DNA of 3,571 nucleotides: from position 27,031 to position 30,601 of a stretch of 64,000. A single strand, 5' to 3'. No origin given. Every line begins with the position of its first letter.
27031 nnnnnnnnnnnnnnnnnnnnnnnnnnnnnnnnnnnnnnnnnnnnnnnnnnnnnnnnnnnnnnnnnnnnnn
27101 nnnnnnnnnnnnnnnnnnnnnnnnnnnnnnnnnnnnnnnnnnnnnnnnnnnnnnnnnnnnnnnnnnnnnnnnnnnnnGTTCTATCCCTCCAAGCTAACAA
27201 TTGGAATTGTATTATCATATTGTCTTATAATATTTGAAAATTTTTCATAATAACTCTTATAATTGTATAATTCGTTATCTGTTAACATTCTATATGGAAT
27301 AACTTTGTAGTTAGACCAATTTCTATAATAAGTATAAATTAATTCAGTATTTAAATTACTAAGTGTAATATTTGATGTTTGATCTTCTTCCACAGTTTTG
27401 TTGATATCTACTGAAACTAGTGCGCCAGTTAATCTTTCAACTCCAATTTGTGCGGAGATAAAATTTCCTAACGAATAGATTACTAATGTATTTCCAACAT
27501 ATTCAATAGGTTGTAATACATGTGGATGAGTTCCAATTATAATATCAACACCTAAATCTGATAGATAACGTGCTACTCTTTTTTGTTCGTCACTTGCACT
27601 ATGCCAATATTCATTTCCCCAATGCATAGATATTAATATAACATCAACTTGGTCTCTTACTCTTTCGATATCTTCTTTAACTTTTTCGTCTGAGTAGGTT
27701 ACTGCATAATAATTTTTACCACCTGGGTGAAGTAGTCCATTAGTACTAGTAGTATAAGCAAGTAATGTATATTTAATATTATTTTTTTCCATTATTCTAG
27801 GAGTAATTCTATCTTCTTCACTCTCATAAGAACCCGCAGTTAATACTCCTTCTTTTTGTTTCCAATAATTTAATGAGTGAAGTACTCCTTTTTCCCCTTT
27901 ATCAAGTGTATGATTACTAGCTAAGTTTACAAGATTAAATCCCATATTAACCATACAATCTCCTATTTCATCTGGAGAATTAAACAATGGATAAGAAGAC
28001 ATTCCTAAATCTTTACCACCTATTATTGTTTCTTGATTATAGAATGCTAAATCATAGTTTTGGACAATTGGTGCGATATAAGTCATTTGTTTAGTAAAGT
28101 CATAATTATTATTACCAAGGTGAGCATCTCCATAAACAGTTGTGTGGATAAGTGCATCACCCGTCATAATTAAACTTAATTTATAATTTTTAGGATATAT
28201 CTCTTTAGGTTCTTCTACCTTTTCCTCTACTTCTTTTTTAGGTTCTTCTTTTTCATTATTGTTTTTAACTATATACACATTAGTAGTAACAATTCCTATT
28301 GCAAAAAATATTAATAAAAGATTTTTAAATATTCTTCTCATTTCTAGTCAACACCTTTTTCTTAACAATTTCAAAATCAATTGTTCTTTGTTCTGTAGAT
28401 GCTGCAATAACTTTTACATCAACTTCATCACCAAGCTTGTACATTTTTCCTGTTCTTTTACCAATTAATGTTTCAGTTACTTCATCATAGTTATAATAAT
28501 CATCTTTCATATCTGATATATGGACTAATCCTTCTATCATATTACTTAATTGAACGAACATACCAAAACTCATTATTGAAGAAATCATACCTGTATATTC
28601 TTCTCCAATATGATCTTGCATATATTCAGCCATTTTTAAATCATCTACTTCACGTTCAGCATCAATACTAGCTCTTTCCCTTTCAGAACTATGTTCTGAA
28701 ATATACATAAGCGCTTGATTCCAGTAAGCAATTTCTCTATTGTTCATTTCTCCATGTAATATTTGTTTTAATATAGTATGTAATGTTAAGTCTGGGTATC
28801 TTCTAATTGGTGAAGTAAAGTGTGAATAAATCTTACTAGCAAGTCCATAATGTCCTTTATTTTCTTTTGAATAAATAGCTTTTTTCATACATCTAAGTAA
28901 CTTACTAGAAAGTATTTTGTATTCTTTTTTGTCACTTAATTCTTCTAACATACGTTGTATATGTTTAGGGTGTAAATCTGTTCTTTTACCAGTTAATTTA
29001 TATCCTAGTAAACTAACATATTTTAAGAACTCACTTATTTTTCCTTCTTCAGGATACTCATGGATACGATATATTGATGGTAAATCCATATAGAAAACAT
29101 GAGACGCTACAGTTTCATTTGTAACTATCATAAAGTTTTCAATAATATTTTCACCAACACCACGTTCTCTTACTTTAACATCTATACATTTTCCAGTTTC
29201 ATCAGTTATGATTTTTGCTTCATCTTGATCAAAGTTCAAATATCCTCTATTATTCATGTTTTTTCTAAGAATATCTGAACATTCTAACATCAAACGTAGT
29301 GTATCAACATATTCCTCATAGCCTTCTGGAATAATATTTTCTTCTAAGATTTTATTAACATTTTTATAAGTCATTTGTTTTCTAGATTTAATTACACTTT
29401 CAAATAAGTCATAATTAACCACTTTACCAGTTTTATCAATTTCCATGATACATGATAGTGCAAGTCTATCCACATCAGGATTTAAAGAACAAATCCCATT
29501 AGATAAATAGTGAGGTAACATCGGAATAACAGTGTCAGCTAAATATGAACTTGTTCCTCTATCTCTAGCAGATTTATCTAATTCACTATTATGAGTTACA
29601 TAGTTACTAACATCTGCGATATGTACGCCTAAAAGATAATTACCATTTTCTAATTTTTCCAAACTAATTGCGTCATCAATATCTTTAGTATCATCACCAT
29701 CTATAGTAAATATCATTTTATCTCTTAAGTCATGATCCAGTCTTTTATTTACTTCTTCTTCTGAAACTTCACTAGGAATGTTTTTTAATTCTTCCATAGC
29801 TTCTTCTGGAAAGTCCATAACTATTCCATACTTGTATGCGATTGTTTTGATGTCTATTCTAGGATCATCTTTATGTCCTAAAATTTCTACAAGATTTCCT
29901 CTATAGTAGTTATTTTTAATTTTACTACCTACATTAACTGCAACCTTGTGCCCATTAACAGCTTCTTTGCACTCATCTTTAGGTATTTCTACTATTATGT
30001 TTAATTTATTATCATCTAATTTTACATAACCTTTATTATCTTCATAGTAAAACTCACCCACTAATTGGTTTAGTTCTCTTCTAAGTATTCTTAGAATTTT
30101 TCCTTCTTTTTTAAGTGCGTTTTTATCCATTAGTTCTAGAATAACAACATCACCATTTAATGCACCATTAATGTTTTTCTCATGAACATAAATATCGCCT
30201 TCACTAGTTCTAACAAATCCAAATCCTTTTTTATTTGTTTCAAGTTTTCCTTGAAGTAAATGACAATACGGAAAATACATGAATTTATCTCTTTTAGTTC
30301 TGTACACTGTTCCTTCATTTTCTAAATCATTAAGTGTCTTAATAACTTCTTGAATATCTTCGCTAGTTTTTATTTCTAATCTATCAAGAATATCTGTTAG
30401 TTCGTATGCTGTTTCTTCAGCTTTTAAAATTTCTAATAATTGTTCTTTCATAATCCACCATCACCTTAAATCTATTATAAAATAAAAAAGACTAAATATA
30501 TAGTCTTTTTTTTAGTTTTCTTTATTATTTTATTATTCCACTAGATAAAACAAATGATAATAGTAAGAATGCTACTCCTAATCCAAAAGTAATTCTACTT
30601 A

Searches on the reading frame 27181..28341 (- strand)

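Call 42: search_protein_families(library=pfam, proteins=[window:27181-28341:-], max_evalue=0.001)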
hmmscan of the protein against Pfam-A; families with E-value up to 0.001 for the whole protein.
window:27181-28341:- (386 aa): 1 family
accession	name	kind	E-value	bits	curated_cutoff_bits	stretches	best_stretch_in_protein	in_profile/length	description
PF09587.15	PGA_cap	-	2.2e-70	237.5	27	1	57-298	2-255/255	Bacterial capsule synthesis protein PGA_cap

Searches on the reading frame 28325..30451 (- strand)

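Call 75: search_protein_families(library=pfam, proteins=[window:28325-30451:-], max_evalue=0.0001)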
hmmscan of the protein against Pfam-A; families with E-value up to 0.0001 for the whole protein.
window:28325-30451:- (708 aa): 4 families
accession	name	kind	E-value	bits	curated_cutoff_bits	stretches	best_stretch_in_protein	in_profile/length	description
PF00773.25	RNB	-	5.5e-109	364.8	29.3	1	240-566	2-325/326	RNB domain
PF17876.7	CSD2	-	4.9e-21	75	26.2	1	142-215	1-74/74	Cold shock domain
PF08206.17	OB_RNB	-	8.9e-13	48.2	24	1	68-122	1-58/58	Ribonuclease B OB domain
PF00575.29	S1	-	4.6e-12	46.6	22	1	614-695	3-73/74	S1 RNA binding domain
